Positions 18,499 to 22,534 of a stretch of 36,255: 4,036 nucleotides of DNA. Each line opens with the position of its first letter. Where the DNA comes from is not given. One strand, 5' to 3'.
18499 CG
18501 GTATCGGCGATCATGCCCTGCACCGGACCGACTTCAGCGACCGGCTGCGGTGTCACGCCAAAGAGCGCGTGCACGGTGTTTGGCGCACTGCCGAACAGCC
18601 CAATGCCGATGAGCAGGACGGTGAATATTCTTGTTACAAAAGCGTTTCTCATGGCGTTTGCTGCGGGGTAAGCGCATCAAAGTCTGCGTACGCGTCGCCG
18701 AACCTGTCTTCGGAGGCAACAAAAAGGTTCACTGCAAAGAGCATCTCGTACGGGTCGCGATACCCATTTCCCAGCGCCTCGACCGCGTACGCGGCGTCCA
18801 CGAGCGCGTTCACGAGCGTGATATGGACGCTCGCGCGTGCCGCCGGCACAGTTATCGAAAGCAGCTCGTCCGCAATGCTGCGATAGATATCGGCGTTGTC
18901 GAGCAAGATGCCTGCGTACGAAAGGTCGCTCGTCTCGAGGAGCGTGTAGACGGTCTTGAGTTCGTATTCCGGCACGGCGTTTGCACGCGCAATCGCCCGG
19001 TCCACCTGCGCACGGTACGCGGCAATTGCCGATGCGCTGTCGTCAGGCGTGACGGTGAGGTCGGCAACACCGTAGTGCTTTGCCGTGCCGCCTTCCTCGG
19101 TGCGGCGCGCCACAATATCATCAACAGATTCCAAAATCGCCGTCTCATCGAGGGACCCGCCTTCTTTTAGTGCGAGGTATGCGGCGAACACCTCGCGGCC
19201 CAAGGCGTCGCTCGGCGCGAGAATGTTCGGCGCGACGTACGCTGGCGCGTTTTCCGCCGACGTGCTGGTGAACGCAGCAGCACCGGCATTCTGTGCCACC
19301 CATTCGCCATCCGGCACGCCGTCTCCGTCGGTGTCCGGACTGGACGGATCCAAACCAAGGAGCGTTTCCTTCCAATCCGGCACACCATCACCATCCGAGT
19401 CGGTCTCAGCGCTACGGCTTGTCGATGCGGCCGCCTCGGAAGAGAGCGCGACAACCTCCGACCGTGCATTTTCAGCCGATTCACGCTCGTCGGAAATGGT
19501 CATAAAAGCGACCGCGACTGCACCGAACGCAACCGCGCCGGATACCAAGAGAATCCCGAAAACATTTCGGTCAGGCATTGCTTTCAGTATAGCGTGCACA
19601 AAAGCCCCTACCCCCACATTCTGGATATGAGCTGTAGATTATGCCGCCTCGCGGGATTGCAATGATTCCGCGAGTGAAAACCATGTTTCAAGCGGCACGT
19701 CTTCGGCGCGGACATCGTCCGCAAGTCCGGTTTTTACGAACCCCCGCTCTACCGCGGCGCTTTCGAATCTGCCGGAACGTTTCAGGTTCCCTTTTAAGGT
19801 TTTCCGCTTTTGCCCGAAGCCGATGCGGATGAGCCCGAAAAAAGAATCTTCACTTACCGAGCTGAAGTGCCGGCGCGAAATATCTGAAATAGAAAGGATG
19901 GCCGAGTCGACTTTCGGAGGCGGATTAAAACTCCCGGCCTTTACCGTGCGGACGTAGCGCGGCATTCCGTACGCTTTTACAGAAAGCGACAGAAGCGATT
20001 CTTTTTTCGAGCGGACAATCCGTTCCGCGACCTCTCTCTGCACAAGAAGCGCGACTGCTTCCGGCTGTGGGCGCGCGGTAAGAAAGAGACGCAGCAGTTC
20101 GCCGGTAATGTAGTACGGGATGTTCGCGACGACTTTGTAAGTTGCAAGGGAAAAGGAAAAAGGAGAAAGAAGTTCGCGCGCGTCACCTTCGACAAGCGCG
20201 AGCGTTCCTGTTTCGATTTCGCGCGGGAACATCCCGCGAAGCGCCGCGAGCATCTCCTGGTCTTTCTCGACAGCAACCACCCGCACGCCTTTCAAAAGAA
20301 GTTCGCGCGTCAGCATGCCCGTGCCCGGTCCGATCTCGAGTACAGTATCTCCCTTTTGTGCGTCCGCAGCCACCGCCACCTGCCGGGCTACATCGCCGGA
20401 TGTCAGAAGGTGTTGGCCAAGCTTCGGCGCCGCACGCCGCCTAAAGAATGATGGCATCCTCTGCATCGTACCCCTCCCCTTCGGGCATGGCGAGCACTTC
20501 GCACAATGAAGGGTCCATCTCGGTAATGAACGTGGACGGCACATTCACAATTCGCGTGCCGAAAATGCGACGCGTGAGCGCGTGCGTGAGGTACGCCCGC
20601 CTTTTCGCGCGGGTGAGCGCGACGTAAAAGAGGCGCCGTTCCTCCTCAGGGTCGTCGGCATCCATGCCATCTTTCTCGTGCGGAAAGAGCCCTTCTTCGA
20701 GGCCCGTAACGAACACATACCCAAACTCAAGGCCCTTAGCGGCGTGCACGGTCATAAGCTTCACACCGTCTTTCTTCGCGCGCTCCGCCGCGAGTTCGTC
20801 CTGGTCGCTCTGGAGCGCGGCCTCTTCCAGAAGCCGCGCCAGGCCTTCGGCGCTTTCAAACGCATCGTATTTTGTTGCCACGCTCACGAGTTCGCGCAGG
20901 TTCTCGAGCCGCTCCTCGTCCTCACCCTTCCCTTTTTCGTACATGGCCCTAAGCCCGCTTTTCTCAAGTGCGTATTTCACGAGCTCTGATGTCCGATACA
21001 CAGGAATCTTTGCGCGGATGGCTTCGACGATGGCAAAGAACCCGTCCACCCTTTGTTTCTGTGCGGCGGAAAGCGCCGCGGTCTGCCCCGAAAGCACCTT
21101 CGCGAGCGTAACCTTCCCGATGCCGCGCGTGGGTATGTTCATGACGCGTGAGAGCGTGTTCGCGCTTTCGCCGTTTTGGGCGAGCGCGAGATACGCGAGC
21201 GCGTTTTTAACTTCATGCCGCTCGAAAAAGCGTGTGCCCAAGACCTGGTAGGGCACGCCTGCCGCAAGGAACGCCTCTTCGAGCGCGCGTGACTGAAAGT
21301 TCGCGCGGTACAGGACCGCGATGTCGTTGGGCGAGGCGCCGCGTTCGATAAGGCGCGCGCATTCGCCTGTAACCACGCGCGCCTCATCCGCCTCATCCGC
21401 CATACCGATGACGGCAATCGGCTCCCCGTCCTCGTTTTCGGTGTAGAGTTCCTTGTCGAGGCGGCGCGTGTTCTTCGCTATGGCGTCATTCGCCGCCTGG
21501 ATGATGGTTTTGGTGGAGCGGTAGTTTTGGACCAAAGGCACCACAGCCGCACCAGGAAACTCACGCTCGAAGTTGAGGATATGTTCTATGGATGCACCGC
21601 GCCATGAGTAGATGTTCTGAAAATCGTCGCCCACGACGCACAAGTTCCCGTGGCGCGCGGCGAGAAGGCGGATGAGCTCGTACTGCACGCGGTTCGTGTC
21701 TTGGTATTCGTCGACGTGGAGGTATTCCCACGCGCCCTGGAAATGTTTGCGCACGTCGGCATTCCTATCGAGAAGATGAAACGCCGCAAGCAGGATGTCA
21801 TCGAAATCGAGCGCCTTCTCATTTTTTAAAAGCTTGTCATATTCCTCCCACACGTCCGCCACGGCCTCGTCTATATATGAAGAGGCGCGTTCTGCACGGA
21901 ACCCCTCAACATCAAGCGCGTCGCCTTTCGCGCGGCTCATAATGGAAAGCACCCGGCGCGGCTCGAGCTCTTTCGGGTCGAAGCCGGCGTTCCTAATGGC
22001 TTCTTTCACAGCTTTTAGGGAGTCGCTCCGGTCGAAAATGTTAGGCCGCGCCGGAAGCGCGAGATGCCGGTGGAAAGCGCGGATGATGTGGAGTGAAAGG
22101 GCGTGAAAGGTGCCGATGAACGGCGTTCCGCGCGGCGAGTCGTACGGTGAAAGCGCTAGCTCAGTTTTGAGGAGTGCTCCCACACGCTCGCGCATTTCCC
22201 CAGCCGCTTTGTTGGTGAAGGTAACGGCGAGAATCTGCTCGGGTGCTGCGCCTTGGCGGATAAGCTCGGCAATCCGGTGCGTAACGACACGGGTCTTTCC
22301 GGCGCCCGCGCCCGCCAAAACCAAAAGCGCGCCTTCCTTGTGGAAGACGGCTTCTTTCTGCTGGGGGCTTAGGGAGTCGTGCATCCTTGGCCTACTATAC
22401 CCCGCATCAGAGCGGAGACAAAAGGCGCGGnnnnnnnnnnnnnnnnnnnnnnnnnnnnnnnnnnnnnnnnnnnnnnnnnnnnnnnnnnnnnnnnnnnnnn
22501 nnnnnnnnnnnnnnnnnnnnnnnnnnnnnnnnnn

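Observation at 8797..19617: Chromosomally embedded T4SS-like operon with no relaxase or coupling protein, and mostly unrecognisable components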

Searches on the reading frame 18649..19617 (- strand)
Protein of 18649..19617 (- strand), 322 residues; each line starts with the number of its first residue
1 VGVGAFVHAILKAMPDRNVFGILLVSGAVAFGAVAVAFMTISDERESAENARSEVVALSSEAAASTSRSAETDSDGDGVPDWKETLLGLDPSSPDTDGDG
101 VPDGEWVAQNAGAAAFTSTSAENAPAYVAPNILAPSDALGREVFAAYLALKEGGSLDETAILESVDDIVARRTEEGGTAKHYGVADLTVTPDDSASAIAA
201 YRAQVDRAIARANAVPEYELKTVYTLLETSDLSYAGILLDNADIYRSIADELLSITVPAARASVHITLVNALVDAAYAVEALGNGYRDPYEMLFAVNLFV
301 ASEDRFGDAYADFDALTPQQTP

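Call 3: search_protein_families(library=pfam, proteins=[window:18649-19617:-], max_evalue=0.1)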
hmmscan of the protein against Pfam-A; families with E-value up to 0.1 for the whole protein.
window:18649-19617:- (322 aa): 2 families
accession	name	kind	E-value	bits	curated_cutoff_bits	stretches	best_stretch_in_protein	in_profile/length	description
PF14417.12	MEDS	-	0.02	15.1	29.8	1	128-213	47-136/161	MEDS: MEthanogen/methylotroph, DcmR Sensory domain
PF18884.5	TSP3_bac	-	0.063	13.6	25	1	95-105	1-11/22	Bacterial TSP3 repeat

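Call 7: search_protein_families(library=ncbifam, proteins=[window:18649-19617:-], max_evalue=0.1)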
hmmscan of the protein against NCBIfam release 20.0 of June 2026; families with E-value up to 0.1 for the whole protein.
window:18649-19617:- (322 aa): 2 families
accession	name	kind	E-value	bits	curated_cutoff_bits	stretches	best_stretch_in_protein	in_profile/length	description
NF033765.2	gliding_CglD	equivalog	4.8e-06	24.6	400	1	64-108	257-301/1124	adventurous gliding motility lipoprotein CglD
NF047639.1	throspo3_MtsD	equivalog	1.6e-05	23.3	800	1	67-107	476-521/651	cell-cell cohesion protein MtsD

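Call 35: search_protein_families(library=pfam, alignment_id=A5, max_evalue=0.01)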
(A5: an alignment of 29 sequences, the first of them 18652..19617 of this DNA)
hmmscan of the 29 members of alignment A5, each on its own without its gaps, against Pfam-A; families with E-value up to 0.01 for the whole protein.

A. member 1, window:18652-19617:- (322 aa): 0 families

B. families by the number of members that match (of 29 scanned): 1 family
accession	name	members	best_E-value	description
PF18884.5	TSP3_bac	18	2.8e-10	Bacterial TSP3 repeat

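Call 37: search_solved_structures(query=A5, max_evalue=10)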
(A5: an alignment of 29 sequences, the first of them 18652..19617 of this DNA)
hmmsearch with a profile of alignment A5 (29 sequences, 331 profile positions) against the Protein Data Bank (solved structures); distinct sequences matched with E-value up to 10: 125 (the best 60 are shown).
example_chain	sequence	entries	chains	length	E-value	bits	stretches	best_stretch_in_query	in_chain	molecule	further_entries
7c7u_A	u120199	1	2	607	2.2e-06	30.3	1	52-119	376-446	Biofilm-associated surface protein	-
7c7r_B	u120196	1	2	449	1.1e-05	27.9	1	52-110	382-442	Biofilm-associated surface protein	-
6mi5_X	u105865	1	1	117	0.013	17.9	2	56-100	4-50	Lanmodulin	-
2k0j_A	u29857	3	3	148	0.015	17.6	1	53-91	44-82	calmodulin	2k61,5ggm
8fns_A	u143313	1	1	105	0.028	16.8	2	58-100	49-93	EF-hand domain-containing protein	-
6u3d_A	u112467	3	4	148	0.035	16.5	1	53-91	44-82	Calmodulin-1 | Calmodulin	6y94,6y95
6xy3_AAA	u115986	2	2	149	0.038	16.4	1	53-91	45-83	Calmodulin-1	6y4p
8aht_A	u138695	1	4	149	0.045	16.1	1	53-91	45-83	Calmodulin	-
6dad_A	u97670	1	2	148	0.049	16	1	53-91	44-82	Calmodulin-1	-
3u0k_A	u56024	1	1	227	0.055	15.8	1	53-91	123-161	RCaMP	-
9jqi_A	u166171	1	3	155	0.057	15.8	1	53-91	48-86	Calmodulin-1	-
7jts_t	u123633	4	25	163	0.058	15.7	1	53-91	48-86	Calmodulin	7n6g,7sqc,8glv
1xfu_O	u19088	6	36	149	0.065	15.6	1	53-91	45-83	Calmodulin 2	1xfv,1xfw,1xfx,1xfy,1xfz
8bd2_A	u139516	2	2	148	0.065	15.6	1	53-91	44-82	Calmodulin-3 | Calmodulin-1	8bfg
2vb6_B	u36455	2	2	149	0.069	15.5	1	53-91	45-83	CALMODULIN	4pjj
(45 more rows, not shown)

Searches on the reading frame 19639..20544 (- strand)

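Call 4: search_protein_families(library=pfam, proteins=[window:19639-20544:-], max_evalue=0.01)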
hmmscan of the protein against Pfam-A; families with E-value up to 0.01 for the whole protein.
window:19639-20544:- (301 aa): 5 families
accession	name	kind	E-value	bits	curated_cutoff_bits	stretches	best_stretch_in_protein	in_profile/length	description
PF00398.26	RrnaAD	-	1.2e-40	139.7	24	1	39-296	5-262/263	Ribosomal RNA adenine dimethylase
PF13649.12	Methyltransf_25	-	7.3e-06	27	27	1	68-133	1-67/97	Methyltransferase domain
PF08241.18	Methyltransf_11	-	7.1e-05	23.8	21.2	1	69-129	1-56/95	Methyltransferase domain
PF13489.12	Methyltransf_23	-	0.0014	18.9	27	1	53-98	10-56/164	Methyltransferase domain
PF08242.18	Methyltransf_12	-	0.0015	19.7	30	1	69-131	1-66/98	Methyltransferase domain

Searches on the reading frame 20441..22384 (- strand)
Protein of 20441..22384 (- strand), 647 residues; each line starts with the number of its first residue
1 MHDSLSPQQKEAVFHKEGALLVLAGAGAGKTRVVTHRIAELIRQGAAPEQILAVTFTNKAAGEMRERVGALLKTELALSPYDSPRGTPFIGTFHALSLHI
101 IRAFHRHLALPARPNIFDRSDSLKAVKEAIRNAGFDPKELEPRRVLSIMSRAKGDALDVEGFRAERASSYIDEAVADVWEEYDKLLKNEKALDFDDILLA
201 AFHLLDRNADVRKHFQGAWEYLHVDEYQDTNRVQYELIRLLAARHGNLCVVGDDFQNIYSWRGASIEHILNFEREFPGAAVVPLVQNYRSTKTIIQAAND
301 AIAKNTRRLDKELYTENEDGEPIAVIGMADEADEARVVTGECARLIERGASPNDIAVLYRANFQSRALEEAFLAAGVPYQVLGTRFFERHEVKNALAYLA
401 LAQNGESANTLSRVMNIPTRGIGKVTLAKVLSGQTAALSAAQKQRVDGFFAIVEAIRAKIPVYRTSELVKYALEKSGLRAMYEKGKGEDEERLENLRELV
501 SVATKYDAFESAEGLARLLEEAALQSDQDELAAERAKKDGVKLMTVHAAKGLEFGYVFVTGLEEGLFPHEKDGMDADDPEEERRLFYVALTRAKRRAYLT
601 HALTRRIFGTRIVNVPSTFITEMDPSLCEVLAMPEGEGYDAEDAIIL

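Call 4: search_protein_families(library=pfam, proteins=[window:20441-22384:-], max_evalue=0.01)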
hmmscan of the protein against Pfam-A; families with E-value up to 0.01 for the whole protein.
window:20441-22384:- (647 aa): 6 families
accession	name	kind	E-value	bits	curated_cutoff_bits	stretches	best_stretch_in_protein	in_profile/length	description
PF00580.27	UvrD-helicase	-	9.8e-78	262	23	1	5-277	1-271/271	UvrD/REP helicase N-terminal domain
PF13361.12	UvrD_C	-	1.4e-68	232.3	25.6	1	284-601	3-347/350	UvrD-like helicase C-terminal domain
PF13245.12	AAA_19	-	2.8e-23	83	25.1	1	9-260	1-132/134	AAA domain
PF13538.12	UvrD_C_2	-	5.1e-11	42.7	27.4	1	543-599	4-51/52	UvrD-like helicase C-terminal domain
PF13604.12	AAA_30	-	6.7e-07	29.7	27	1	5-70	2-68/191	AAA domain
PF01443.25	Viral_helicase1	-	4.7e-06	27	21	0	536-596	172-223/228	Viral superfamily 1 RNA helicase core domain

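Call 56: search_protein_families(library=ncbifam, proteins=[window:20441-22384:-], max_evalue=0.001)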
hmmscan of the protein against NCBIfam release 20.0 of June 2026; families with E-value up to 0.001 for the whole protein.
window:20441-22384:- (647 aa): 17 families
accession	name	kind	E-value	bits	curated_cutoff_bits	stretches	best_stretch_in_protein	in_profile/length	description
TIGR01073.1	pcrA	equivalog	4.9e-195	650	911.2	1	3-633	3-641/725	DNA helicase PcrA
NF008743.0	PRK11773.1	equivalog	2.3e-171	571.7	965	1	3-629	8-642/720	DNA helicase II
TIGR01075.1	uvrD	equivalog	6.4e-167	556.9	1144.45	1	3-631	3-639/715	DNA helicase II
TIGR01074.1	rep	equivalog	3e-150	501.7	951.45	1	5-624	2-634/668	DNA helicase Rep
NF008172.0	PRK10919.1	equivalog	3.1e-120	402.4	1168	1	5-623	3-633/673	DNA helicase Rep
NF008276.0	PRK11054.1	equivalog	3.6e-53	181.1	543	3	175-318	392-532/684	DNA helicase IV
TIGR02785.1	addA_Gpos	equivalog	3.9e-52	177.4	707.65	3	169-300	335-478/1234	helicase-exonuclease AddAB subunit AddA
TIGR00609.1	recB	equivalog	5.5e-42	144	696.05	3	173-315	324-465/1175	exodeoxyribonuclease V subunit beta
NF010485.0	PRK13909.1-2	equivalog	7.7e-41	140.2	650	3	183-374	293-493/909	RecB-like helicase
NF010487.0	PRK13909.1-4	equivalog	4.9e-38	131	759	3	185-381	291-504/924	RecB-like helicase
TIGR02784.1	addA_alphas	equivalog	3.3e-29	101.9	860.75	3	20-70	13-63/1138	double-strand break repair helicase AddA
NF010486.0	PRK13909.1-3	equivalog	1.2e-14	53.3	1109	2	20-68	8-56/921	RecB-like helicase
NF010484.0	PRK13909.1-1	equivalog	4.2e-13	48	1074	1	20-73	8-61/945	RecB-like helicase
NF041464.1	HelD_BACSU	equivalog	1.1e-11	43.5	419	1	215-373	543-694/779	RNA polymerase recycling motor HelD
NF008128.0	PRK10876.1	equivalog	1.2e-11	43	1697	1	172-303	329-462/1181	exodeoxyribonuclease V subunit beta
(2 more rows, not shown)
